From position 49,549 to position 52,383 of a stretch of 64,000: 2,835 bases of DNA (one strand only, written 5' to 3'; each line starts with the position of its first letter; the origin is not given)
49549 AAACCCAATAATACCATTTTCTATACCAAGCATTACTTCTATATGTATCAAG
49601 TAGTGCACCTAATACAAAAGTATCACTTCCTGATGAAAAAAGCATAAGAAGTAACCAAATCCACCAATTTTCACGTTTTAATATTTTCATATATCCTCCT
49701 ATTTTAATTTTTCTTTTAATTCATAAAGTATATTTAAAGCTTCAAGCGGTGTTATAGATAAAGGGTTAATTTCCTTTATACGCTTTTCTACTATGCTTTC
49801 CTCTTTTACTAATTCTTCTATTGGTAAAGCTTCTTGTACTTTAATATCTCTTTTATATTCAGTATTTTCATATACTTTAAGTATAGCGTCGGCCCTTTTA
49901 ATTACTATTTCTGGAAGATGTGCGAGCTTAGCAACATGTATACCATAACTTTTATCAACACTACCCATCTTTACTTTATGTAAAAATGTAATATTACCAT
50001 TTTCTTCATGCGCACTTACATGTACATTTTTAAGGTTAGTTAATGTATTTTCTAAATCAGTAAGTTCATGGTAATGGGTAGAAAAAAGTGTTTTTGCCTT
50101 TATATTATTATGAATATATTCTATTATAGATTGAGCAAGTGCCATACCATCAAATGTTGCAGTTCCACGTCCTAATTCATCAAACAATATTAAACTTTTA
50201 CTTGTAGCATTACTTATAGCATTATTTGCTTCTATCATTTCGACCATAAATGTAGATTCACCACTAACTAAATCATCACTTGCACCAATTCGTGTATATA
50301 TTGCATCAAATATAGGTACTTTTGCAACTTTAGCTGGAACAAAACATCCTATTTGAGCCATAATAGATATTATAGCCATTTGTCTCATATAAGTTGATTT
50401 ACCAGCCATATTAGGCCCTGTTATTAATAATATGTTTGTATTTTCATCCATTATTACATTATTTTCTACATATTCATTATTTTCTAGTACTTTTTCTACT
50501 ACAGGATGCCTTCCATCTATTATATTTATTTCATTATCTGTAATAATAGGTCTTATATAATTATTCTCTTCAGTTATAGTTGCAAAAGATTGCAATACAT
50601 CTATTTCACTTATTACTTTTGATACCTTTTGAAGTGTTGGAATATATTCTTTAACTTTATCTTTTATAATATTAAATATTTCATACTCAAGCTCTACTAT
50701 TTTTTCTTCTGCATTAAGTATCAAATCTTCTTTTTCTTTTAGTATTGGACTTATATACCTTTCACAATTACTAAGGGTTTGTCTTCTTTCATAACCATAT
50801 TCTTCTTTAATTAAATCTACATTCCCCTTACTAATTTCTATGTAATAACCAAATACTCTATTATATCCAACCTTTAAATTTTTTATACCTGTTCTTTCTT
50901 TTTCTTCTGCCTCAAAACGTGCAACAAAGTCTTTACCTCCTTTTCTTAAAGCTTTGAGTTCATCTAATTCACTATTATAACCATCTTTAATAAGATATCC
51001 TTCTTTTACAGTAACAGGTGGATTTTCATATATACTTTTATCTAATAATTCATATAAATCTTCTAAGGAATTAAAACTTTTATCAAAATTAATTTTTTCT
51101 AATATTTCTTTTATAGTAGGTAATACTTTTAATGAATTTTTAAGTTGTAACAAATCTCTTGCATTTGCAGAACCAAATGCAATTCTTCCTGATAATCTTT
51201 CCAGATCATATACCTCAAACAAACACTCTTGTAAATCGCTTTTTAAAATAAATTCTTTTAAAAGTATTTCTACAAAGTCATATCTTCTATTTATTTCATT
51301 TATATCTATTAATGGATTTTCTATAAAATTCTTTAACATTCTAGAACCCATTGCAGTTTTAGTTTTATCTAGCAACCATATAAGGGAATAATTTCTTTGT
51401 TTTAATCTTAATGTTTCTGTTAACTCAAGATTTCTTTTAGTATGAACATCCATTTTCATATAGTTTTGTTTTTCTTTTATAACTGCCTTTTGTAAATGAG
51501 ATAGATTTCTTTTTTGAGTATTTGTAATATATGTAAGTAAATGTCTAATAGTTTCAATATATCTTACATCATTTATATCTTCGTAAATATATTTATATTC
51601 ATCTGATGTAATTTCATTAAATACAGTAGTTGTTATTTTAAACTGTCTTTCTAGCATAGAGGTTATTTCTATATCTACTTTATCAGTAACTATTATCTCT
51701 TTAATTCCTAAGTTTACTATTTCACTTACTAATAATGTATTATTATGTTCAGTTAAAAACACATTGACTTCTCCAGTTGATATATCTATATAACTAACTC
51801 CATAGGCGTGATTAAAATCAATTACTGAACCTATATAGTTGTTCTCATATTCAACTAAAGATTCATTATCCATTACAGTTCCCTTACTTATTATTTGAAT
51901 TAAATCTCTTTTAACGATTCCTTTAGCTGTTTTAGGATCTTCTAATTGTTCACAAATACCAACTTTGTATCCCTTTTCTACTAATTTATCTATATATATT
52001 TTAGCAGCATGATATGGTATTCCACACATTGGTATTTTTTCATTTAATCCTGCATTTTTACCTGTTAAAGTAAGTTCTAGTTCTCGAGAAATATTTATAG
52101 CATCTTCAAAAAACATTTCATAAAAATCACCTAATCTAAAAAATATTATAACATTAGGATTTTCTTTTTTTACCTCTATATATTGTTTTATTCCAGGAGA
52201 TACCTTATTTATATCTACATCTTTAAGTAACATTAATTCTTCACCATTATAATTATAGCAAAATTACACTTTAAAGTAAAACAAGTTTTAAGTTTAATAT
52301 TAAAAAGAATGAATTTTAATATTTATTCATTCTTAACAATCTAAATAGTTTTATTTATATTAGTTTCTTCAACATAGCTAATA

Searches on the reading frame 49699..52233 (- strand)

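Call 38: search_protein_families(library=pfam, proteins=[window:49699-52233:-], max_evalue=0.0001)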
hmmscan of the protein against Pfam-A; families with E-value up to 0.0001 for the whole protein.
window:49699-52233:- (844 aa): 5 families
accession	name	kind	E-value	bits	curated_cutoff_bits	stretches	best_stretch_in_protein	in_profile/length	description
PF00488.27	MutS_V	-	1.3e-83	280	30.2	1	603-786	2-185/188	MutS domain V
PF05192.23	MutS_III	-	6.5e-54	183.7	34.1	1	264-551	1-194/194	MutS domain III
PF01624.25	MutS_I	-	3e-43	147.1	20.6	1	13-124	2-113/113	MutS domain I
PF05190.23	MutS_IV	-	1.9e-26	92.6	22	1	418-511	1-92/92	MutS family domain IV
PF05188.22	MutS_II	-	2e-11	44.8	25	1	132-248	1-133/133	MutS domain II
